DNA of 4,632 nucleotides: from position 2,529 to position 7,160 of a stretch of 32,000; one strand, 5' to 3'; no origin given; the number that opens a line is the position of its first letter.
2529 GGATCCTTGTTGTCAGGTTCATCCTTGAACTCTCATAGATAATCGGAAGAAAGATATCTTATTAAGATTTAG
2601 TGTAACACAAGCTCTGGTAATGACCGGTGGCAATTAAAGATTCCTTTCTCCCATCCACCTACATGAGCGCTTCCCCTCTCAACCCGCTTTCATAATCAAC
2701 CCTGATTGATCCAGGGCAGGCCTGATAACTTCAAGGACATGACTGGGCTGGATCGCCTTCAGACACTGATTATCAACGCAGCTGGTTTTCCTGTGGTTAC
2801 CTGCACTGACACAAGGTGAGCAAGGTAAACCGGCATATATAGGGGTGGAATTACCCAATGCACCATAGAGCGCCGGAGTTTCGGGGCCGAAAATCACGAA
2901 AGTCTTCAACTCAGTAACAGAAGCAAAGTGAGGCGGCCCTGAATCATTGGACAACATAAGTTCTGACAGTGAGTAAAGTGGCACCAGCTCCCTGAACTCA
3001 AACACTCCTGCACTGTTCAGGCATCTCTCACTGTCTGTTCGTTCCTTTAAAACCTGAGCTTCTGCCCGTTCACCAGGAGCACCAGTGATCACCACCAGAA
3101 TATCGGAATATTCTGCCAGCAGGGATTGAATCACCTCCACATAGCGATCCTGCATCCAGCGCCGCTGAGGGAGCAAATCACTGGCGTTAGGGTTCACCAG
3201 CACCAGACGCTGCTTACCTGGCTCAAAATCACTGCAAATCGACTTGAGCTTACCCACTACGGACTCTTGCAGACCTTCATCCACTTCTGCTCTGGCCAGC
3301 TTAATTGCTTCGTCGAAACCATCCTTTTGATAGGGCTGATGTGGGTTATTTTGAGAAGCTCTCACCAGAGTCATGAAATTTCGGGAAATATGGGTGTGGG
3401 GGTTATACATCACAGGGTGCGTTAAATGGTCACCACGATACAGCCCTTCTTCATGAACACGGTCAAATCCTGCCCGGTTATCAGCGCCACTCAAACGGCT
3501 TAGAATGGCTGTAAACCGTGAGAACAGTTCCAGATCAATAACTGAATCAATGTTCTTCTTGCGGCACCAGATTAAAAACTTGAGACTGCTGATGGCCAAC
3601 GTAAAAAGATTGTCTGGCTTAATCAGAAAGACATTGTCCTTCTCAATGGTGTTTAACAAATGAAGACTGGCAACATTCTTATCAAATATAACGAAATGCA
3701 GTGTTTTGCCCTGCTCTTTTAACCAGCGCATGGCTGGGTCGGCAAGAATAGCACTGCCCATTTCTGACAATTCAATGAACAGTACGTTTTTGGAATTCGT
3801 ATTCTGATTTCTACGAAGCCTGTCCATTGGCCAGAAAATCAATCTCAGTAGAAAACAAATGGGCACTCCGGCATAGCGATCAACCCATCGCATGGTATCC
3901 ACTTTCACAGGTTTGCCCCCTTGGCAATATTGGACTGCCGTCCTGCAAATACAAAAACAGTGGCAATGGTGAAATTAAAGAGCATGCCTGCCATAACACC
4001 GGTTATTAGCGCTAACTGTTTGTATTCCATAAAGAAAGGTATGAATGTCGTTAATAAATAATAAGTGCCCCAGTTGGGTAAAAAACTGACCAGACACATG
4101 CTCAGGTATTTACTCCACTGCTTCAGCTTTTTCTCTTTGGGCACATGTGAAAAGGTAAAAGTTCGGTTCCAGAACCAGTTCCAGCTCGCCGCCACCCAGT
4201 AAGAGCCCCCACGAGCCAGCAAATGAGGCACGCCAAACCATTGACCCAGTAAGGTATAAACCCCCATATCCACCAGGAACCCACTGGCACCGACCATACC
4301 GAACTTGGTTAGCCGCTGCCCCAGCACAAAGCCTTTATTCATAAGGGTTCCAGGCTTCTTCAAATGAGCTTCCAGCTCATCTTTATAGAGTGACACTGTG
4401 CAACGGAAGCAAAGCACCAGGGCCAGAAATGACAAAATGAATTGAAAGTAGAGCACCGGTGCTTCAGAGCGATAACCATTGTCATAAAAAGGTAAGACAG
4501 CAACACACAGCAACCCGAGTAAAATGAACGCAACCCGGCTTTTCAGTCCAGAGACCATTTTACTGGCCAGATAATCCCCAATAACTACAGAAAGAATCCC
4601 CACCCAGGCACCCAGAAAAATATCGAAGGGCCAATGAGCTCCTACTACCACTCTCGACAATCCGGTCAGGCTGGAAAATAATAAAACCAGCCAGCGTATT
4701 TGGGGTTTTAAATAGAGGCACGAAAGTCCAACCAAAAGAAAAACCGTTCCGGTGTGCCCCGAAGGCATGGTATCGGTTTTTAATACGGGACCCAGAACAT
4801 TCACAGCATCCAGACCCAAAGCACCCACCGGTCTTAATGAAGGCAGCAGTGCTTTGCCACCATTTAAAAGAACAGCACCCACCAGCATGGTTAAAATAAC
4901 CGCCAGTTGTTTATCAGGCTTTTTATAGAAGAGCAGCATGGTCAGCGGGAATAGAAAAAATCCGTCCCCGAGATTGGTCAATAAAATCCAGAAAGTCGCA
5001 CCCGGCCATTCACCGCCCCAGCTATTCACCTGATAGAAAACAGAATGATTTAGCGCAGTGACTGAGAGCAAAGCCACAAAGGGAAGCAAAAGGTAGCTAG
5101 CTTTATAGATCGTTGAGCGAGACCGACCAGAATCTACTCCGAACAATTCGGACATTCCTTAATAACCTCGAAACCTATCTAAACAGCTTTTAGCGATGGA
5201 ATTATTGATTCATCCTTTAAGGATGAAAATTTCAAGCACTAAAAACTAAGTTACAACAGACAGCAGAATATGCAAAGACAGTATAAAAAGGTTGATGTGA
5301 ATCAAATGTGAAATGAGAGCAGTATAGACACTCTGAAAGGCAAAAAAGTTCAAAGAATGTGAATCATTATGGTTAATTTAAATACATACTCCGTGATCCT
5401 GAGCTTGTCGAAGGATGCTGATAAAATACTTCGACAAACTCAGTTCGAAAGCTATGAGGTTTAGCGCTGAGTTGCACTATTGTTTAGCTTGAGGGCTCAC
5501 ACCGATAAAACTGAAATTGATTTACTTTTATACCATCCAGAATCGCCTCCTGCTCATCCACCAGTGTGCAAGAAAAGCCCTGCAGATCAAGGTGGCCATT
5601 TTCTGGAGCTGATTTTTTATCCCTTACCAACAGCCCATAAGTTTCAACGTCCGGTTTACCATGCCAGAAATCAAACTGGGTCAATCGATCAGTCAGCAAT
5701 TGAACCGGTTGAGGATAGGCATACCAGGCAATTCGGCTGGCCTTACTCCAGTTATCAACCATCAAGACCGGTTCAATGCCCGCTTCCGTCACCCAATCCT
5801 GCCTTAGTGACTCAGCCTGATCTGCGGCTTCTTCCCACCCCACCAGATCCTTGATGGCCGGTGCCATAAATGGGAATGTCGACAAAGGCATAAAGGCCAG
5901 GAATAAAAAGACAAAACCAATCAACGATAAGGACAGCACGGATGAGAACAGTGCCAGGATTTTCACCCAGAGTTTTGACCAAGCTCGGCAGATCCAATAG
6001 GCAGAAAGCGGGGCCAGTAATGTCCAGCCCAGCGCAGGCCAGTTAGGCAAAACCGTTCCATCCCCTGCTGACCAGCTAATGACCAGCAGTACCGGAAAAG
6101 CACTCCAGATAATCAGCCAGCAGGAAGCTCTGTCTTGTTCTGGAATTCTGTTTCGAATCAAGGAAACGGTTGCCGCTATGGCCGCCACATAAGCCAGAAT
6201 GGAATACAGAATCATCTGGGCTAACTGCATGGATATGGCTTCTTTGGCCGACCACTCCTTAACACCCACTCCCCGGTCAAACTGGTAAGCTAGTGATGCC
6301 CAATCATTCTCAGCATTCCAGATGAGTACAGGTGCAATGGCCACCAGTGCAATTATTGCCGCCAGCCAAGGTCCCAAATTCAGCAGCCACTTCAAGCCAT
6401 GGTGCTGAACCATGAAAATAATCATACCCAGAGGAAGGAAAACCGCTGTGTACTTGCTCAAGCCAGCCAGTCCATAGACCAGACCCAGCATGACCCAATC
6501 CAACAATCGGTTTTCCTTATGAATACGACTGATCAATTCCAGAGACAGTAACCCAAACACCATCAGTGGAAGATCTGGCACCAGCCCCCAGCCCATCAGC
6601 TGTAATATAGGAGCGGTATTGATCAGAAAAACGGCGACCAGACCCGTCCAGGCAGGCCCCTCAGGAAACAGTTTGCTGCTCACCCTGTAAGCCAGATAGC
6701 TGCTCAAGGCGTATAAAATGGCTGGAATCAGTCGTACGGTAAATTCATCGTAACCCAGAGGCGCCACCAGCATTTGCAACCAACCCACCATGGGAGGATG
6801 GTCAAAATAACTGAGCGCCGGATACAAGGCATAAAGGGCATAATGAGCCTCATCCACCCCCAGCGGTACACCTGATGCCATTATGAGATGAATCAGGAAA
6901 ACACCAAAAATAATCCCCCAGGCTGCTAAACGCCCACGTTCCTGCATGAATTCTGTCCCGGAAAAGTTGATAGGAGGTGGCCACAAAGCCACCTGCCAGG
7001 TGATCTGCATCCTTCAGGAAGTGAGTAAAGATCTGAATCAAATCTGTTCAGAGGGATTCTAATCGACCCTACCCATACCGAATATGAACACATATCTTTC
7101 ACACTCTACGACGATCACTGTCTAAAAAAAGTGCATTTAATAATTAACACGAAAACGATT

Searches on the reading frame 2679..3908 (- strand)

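Call 19: search_protein_families(library=pfam, max_evalue=0.001, proteins=[window:2679-3908:-])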
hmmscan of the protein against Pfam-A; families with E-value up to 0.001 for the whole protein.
window:2679-3908:- (409 aa): 1 family
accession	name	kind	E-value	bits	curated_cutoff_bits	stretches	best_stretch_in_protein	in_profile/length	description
PF01075.23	Glyco_transf_9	-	4.3e-17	62.7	22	1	116-372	9-242/247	Glycosyltransferase family 9 (heptosyltransferase)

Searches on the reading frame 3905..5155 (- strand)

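Call 19: search_protein_families(library=pfam, max_evalue=0.001, proteins=[window:3905-5155:-])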
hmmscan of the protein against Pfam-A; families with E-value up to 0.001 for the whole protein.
window:3905-5155:- (416 aa): 4 families
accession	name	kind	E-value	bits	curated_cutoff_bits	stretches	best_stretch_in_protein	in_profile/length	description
PF04138.20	GtrA_DPMS_TM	-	3.4e-22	79.3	26.1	1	284-403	1-117/117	GtrA/DPMS, transmembrane domain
PF01569.27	PAP2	-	4.5e-14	52.8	27.2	1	86-191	5-119/130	PAP2 superfamily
PF14378.12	PAP2_3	-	9.7e-07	29.2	27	1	71-191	47-189/190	PAP2 superfamily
PF14360.12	PAP2_C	-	0.0003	21.7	27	1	127-191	3-70/74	PAP2 superfamily C-terminal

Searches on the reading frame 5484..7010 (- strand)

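Call 19: search_protein_families(library=pfam, max_evalue=0.001, proteins=[window:5484-7010:-])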
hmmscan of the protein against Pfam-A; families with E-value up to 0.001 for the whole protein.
window:5484-7010:- (508 aa): 1 family
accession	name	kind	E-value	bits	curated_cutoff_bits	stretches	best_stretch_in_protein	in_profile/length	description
PF13231.12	PMT_2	-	1.3e-28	100.6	26.1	1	70-231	1-160/160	Dolichyl-phosphate-mannose-protein mannosyltransferase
